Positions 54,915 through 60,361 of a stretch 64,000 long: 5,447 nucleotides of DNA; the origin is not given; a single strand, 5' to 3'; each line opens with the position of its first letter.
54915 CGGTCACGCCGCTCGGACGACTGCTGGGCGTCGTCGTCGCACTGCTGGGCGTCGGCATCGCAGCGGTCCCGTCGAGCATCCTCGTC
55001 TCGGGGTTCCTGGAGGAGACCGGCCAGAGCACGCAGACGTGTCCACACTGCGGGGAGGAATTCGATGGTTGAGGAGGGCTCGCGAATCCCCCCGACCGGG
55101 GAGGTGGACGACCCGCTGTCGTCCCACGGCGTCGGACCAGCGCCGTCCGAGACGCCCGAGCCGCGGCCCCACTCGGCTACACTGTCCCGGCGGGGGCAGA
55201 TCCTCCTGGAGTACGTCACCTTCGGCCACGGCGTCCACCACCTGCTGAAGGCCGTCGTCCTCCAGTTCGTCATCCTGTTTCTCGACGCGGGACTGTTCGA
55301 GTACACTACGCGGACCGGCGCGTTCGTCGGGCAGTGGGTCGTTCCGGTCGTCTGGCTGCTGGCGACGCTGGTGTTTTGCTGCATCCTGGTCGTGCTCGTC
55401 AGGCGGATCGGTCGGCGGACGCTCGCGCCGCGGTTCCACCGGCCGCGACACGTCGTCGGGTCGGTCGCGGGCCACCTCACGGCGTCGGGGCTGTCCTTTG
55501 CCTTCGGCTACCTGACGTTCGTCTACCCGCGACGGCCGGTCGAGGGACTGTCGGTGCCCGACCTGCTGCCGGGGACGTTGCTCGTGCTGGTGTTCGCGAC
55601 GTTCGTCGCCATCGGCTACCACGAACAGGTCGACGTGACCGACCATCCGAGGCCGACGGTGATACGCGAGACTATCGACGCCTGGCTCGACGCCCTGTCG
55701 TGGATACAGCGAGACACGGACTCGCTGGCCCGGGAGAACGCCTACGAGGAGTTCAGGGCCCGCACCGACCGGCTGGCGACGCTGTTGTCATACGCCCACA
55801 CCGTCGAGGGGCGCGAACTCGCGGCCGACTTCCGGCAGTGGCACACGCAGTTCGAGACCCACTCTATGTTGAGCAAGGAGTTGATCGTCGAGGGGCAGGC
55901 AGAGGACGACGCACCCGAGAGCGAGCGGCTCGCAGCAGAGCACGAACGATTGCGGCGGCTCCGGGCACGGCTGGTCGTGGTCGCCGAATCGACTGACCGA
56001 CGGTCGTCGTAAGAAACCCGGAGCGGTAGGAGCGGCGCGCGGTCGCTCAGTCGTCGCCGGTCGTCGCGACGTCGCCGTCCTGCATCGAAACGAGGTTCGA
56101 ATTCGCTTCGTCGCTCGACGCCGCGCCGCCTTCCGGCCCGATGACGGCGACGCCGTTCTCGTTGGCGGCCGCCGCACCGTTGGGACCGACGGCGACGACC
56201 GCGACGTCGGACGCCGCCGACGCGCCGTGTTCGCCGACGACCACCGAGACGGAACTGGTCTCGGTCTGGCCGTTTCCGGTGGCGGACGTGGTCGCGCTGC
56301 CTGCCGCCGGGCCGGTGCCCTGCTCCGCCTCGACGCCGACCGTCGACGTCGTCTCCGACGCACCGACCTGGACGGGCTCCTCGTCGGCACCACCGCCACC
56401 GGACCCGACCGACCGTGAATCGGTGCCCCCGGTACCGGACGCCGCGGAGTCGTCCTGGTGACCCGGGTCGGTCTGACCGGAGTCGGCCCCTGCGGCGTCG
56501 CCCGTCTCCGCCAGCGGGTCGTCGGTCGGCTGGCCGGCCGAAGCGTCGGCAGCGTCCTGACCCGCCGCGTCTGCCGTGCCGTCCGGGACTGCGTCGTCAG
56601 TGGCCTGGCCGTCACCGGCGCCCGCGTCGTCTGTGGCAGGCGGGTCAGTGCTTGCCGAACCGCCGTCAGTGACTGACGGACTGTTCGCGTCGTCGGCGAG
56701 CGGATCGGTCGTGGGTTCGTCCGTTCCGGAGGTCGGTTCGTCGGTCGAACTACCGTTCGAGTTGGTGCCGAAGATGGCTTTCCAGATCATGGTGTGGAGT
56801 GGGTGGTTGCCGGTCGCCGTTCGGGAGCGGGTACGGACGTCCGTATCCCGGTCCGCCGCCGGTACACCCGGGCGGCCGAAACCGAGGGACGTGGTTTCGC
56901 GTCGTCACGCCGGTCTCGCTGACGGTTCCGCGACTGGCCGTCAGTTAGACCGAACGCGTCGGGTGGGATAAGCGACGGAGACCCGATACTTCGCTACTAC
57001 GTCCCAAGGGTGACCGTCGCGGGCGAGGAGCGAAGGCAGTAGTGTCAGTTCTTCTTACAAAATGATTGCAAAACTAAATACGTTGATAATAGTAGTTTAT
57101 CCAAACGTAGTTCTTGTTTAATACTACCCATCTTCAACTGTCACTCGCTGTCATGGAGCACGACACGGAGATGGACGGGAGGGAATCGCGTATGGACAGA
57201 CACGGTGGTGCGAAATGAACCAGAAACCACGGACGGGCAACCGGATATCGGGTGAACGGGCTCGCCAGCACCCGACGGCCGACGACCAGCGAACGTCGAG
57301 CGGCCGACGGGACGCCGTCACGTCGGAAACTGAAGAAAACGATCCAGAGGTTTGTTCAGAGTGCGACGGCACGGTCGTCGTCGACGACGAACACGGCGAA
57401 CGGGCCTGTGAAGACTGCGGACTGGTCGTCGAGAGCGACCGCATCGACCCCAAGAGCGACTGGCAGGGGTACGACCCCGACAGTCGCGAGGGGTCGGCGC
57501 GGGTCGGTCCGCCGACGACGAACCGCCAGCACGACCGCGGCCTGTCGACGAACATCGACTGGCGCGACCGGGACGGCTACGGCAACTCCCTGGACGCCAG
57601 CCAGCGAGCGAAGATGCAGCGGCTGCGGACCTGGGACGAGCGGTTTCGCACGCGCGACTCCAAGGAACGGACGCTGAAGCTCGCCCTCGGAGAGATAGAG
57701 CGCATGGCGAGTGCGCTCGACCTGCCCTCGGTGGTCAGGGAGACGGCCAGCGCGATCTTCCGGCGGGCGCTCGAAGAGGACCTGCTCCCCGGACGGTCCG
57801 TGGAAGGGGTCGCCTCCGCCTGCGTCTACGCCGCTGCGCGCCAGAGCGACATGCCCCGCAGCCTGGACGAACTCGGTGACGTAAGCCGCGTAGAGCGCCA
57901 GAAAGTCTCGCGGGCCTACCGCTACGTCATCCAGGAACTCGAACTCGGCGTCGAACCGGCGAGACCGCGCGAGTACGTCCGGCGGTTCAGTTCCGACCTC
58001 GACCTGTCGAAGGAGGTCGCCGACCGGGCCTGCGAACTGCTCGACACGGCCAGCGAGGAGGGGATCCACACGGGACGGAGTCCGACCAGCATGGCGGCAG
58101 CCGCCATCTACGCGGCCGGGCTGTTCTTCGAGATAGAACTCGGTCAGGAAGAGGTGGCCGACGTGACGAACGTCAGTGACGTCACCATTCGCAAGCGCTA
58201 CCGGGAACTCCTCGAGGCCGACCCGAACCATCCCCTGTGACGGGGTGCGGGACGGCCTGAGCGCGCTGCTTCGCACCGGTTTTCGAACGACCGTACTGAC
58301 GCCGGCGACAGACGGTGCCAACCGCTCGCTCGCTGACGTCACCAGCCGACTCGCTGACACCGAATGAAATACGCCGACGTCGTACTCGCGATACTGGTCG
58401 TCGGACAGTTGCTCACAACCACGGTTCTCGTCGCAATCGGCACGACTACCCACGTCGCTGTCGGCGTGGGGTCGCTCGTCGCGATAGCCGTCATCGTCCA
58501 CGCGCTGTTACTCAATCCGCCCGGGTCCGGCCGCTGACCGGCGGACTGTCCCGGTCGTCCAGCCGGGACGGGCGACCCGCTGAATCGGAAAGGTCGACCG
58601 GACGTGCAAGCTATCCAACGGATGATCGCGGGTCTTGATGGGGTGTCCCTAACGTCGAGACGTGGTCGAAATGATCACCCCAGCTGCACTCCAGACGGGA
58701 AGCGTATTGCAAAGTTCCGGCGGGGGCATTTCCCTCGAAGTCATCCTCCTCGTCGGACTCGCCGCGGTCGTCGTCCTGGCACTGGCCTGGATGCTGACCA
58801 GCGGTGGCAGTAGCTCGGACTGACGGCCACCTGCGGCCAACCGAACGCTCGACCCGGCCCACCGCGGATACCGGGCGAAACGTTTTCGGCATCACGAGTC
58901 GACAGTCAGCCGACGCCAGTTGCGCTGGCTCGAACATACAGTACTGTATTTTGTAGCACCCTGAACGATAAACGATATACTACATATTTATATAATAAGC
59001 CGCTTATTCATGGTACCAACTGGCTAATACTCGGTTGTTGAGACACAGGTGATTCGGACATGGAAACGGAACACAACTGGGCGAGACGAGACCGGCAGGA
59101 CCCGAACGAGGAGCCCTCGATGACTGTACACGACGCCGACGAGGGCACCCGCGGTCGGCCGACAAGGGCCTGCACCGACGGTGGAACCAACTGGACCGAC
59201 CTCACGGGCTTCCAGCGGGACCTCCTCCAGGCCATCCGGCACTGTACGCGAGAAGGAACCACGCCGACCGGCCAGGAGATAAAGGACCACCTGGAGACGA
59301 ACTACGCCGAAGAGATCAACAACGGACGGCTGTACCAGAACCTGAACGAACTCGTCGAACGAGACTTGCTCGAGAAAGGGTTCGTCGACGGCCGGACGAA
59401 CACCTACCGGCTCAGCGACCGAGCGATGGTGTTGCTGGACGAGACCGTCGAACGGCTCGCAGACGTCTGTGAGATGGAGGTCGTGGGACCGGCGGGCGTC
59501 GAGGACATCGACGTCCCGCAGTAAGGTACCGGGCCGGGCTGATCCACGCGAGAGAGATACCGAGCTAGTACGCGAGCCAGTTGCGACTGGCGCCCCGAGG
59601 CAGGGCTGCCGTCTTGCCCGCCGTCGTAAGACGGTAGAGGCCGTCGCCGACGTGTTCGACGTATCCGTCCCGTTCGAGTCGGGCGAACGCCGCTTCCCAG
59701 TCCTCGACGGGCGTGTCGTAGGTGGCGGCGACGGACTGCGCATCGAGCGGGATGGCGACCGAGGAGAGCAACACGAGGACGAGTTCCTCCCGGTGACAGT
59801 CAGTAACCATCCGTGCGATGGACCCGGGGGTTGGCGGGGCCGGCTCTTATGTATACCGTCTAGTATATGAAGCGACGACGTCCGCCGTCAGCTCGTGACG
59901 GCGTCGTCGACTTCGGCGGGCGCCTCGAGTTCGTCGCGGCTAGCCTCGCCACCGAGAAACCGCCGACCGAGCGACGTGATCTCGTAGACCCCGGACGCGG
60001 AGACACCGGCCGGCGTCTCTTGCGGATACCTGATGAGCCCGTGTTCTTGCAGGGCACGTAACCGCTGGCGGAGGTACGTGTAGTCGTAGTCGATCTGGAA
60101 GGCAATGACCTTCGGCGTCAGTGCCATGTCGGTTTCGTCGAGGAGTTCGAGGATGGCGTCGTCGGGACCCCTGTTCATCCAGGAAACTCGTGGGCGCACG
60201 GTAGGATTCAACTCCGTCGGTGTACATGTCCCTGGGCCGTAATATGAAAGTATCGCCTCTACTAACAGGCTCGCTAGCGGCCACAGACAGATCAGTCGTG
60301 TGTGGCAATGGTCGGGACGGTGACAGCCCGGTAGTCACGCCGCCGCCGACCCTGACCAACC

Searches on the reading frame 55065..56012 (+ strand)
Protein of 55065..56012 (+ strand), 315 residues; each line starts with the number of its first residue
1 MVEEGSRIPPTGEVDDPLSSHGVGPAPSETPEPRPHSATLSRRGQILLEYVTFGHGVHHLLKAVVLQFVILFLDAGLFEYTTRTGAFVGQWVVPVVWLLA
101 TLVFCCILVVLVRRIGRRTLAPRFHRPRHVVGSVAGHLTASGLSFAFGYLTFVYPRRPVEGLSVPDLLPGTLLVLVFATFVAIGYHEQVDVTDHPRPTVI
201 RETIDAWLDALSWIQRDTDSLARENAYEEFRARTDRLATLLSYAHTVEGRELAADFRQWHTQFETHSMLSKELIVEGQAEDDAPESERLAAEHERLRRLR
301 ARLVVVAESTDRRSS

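Call 38: search_protein_families(library=pfam, proteins=[window:55065-56012:+], max_evalue=0.01)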
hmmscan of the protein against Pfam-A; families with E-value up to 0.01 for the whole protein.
window:55065-56012:+ (315 aa): 1 family
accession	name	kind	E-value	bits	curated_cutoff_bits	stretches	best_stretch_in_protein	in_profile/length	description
PF23922.1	DUF7261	-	0.0075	16.9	27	0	173-254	19-103/169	Family of unknown function (DUF7261)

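Call 65: search_protein_families(library=padloc, proteins=[window:55065-56012:+], max_evalue=0.1)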
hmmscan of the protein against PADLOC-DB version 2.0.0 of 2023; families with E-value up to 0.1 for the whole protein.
window:55065-56012:+ (315 aa): 0 families

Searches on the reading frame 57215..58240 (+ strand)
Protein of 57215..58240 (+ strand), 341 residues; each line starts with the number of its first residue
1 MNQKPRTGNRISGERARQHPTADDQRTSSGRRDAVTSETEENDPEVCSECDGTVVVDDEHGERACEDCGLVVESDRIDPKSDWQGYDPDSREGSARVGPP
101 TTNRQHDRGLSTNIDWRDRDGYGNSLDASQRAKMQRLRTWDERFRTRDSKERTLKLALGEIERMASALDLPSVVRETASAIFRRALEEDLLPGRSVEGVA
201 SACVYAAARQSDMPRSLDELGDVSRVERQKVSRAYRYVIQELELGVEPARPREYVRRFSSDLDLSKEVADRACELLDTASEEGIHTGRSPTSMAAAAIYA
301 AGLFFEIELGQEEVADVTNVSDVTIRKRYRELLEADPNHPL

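Call 38: search_protein_families(library=pfam, proteins=[window:57215-58240:+], max_evalue=0.01)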
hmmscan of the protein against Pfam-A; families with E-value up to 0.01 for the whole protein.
window:57215-58240:+ (341 aa): 3 families
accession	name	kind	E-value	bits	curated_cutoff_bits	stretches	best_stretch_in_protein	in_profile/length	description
PF00382.24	TFIIB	-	4.5e-46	155.2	23.6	2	248-334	5-91/92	Transcription factor TFIIB repeat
PF08271.17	Zn_Ribbon_TF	-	4.5e-10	39.4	29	1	46-84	2-41/43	TFIIB zinc-binding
PF08792.16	A2L_zn_ribbon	-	0.00077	19.5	22.9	1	43-71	2-30/33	A2L zinc ribbon domain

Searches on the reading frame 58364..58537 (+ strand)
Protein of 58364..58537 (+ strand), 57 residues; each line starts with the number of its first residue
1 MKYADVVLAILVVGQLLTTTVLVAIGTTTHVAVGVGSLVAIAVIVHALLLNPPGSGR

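Call 8: search_protein_families(library=pfam, proteins=[window:58364-58537:+], max_evalue=1)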
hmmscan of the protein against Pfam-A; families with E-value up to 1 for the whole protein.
window:58364-58537:+ (57 aa): 0 families
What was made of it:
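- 58364..58537 (+): 57-aa two-TM protein, ortholog of DUF8015 proteins. The window copy itself has no Pfam hit (call 8).
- On DUF8015 (PF26047), for the 57-aa protein at 58364-58537: The window copy has no Pfam hit (call 8).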

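Call 9: search_protein_families(library=ncbifam, proteins=[window:58364-58537:+], max_evalue=1)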
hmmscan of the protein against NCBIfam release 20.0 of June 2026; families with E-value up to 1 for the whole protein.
window:58364-58537:+ (57 aa): 1 family
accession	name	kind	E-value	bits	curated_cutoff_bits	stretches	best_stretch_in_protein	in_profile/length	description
NF045993.1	MAG0130_MAG3770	subfamily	0.42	10.5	85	1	3-52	21-71/140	MAG0130/MAG3770 family membrane protein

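Call 65: search_protein_families(library=padloc, proteins=[window:58364-58537:+], max_evalue=0.1)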
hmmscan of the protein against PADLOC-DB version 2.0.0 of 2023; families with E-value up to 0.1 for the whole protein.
window:58364-58537:+ (57 aa): 0 families

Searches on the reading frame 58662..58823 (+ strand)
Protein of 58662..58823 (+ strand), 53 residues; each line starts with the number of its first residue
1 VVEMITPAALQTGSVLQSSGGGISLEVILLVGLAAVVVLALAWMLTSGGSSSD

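Call 8: search_protein_families(library=pfam, proteins=[window:58662-58823:+], max_evalue=1)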
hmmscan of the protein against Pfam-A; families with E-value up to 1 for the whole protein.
window:58662-58823:+ (53 aa): 1 family
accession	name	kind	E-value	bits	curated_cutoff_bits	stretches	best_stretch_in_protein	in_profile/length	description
PF04021.17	Class_IIIsignal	-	0.13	12.7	23.7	1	23-44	5-26/27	Class III signal peptide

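Call 9: search_protein_families(library=ncbifam, proteins=[window:58662-58823:+], max_evalue=1)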
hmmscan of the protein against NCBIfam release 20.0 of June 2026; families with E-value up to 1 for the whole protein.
window:58662-58823:+ (53 aa): 1 family
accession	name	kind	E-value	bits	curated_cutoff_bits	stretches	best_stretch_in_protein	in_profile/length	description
NF033846.1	Rumino_NPXTG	domain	0.077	13.3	23.5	1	11-37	3-25/30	NPXTG-anchored protein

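Call 57: find_homologous_proteins(query=A6, max_evalue=0.01)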
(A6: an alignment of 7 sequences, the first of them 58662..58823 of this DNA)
Query A6 (7 sequences) (53 aa, profile of the alignment): 19 proteins with E <= 0.01 among 1397 candidates.
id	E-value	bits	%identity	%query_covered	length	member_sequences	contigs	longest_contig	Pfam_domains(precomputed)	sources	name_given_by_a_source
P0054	4.9e-18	82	50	53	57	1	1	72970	-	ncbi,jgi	-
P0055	5.0e-18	82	69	94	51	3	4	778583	-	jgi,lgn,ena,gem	-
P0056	1.1e-17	81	44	81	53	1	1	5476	-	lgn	-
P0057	2.1e-17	80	-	-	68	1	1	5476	-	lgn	-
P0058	2.5e-16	77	75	94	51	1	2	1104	-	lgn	-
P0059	3.0e-16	76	100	94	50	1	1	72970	-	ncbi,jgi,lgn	-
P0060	7.6e-16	75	57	94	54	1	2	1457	-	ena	-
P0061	8.4e-16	75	62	72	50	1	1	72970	-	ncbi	-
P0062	9.5e-16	75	70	94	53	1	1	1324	-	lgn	-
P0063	1.7e-15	74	63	94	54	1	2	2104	-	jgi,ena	-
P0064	1.5e-13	68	62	94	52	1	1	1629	-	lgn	-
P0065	2.1e-12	64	53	94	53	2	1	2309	-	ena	-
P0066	1.1e-11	62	78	85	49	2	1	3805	-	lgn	-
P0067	1.6e-11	61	64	81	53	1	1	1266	-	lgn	-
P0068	2.2e-11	61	54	94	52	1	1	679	-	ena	-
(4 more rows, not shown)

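Call 58: find_encoding_contigs(protein=P0055, flank=8000, max_places=3)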
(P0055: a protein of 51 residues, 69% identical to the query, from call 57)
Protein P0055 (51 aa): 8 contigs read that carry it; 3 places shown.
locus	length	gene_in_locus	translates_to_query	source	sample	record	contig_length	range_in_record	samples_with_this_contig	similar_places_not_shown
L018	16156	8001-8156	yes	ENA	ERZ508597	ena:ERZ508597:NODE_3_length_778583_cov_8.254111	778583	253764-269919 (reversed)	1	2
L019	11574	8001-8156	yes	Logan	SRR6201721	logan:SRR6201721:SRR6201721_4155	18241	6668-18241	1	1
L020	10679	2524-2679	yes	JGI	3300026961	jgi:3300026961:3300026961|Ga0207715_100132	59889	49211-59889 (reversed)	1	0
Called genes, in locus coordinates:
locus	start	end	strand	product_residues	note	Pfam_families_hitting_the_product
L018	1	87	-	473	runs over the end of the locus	PF22888:FIMAH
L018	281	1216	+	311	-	-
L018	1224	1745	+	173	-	-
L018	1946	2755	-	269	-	-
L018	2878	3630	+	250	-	PF00520:Ion_trans, PF07885:Ion_trans_2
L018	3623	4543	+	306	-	-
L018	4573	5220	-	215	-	-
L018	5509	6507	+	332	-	PF00082:Peptidase_S8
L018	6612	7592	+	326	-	PF08271:Zn_Ribbon_TF, PF00382:TFIIB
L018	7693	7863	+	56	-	PF26047:DUF8015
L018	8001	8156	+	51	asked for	-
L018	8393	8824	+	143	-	PF03551:PadR (weak)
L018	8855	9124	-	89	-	-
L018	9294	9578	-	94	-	-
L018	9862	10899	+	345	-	PF13191:AAA_16, PF13401:AAA_22, PF22703:Cdc6_lid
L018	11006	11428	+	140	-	PF03551:PadR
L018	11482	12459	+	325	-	PF04055:Radical_SAM, PF08608:Wyosine_form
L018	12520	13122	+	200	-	PF01965:DJ-1_PfpI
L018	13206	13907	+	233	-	PF12802:MarR_2 (weak), PF12840:HTH_20 (weak), PF13412:HTH_24 (weak), PF01982:CTP-dep_RFKase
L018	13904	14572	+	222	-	PF00926:DHBP_synthase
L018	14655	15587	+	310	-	PF01063:Aminotran_4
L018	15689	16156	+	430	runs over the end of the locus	PF01053:Cys_Met_Meta_PP, PF00155:Aminotran_1_2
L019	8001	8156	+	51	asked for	-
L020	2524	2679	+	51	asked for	-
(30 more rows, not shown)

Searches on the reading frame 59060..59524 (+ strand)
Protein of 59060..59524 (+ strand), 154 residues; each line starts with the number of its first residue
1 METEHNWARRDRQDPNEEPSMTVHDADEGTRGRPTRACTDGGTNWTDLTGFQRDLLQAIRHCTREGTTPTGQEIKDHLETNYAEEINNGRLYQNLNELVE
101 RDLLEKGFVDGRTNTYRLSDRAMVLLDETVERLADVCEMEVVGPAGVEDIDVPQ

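Call 38: search_protein_families(library=pfam, proteins=[window:59060-59524:+], max_evalue=0.01)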
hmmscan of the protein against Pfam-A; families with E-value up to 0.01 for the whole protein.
window:59060-59524:+ (154 aa): 1 family
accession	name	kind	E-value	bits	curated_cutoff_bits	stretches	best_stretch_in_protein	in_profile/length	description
PF03551.20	PadR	-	5.4e-07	30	27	1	70-121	11-68/75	Transcriptional regulator PadR-like family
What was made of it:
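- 59060..59524 (+): PadR-family regulator that closes the TFB-DUF8015-peptide group. Pfam PadR 5.4e-7 (call 38).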

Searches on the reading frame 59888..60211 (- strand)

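Call 38: search_protein_families(library=pfam, proteins=[window:59888-60211:-], max_evalue=0.01)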
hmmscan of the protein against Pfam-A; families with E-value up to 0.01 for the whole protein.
window:59888-60211:- (107 aa): 5 families
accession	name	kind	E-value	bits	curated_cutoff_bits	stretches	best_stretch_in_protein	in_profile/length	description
PF08100.18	Dimerisation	-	0.00055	20.1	25.6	1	20-86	30-91/93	O-methyltransferase dimerisation domain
PF08461.16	HTH_12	-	0.0008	19.7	21.4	1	19-61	2-49/66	Ribonuclease R winged-helix domain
PF14947.12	HTH_45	-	0.0043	17.5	25.5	1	19-86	7-66/77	Winged helix-turn-helix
PF13814.12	Replic_Relax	-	0.0048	17.5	25.3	1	31-93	10-75/191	Replication-relaxation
PF09339.16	HTH_IclR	-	0.0072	16.5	22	0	19-62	7-50/52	IclR helix-turn-helix domain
